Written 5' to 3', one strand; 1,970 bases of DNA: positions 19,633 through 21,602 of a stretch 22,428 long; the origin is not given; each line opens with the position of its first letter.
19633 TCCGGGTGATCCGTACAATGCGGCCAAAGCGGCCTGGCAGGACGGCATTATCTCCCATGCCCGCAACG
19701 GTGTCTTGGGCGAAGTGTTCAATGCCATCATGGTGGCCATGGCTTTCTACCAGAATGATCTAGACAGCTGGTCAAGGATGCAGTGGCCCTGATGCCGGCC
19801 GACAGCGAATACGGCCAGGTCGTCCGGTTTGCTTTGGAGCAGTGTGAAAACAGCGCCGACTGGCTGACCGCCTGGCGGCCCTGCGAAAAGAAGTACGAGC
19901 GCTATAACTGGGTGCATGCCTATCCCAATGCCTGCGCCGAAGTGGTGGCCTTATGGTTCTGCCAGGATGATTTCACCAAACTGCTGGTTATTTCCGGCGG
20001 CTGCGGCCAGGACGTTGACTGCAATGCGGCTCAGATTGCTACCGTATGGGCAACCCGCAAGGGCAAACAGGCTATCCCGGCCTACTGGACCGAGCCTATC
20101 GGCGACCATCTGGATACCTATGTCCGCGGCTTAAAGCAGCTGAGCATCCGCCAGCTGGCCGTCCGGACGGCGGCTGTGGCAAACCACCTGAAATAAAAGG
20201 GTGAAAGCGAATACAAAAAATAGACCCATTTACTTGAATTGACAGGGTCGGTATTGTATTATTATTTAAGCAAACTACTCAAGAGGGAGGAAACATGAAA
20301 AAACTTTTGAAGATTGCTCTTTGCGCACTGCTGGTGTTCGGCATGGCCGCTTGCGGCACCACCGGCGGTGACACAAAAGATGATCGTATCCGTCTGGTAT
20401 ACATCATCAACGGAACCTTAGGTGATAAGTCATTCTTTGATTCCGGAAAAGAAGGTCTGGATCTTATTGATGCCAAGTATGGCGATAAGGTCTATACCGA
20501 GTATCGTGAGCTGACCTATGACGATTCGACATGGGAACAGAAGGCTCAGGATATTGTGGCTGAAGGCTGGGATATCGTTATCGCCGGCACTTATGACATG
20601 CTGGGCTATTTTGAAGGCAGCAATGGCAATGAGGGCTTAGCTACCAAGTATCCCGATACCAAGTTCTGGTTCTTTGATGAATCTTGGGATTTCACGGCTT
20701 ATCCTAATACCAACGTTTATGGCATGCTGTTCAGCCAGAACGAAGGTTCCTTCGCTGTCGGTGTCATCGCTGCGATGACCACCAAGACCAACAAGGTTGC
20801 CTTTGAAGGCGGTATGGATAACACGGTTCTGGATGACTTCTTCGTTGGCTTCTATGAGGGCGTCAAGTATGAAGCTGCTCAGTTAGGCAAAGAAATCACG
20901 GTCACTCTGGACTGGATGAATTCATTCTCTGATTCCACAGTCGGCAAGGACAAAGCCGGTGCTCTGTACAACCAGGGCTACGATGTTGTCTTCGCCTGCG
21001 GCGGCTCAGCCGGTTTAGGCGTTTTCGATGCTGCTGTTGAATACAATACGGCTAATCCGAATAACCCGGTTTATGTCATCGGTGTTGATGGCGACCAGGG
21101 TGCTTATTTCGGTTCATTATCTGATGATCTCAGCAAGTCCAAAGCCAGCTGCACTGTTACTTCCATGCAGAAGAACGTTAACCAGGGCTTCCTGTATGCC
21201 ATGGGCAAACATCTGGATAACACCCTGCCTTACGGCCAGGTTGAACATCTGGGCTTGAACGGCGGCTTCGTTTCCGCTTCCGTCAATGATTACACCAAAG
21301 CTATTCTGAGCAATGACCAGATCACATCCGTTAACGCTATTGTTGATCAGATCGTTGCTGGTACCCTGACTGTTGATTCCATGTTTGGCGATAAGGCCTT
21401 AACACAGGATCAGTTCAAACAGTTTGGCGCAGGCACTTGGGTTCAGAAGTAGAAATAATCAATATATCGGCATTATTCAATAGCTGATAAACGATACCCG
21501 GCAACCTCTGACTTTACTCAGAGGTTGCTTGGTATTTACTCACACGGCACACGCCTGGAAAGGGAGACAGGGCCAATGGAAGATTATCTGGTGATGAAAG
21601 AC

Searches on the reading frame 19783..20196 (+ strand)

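Call 4: search_protein_families(library=pfam, proteins=[window:19783-20196:+])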
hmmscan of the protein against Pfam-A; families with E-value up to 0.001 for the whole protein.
window:19783-20196:+ (137 aa): 1 family
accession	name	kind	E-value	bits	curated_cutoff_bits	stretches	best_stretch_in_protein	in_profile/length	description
PF03747.19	ADP_ribosyl_GH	-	7.1e-11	42.7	26.2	1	4-100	194-286/287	ADP-ribosylglycohydrolase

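Call 6: search_protein_families(library=ncbifam, proteins=[window:19783-20196:+], max_evalue=0.01)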
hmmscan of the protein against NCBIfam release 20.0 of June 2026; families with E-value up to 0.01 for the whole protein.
window:19783-20196:+ (137 aa): 0 families

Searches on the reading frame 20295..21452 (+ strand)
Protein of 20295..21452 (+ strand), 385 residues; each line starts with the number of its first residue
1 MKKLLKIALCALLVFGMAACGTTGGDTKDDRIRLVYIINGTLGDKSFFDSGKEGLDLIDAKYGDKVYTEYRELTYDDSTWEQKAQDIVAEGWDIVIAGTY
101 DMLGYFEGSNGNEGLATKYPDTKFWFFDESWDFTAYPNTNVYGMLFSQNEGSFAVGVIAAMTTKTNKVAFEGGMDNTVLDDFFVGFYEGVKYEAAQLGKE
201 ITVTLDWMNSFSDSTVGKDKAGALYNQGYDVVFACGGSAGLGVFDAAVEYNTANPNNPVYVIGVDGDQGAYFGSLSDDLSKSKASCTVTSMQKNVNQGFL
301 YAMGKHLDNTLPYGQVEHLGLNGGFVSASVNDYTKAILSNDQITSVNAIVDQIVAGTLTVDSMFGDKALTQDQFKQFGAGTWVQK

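Call 4: search_protein_families(library=pfam, proteins=[window:20295-21452:+])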
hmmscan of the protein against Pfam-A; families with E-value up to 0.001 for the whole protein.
window:20295-21452:+ (385 aa): 1 family
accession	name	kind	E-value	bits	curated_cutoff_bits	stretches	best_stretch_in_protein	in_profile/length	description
PF02608.20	Bmp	-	3e-42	145.1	24.1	1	34-354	4-291/301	ABC transporter substrate-binding protein PnrA-like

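Call 6: search_protein_families(library=ncbifam, proteins=[window:20295-21452:+], max_evalue=0.01)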
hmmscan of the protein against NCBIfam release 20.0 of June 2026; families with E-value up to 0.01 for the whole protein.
window:20295-21452:+ (385 aa): 1 family
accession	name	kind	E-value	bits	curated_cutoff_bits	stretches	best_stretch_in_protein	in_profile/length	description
NF047927.1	ABC_BMP_B6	equivalog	8.4e-11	41.6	400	1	141-369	99-308/314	putative B6 ABC transporter substrate-binding protein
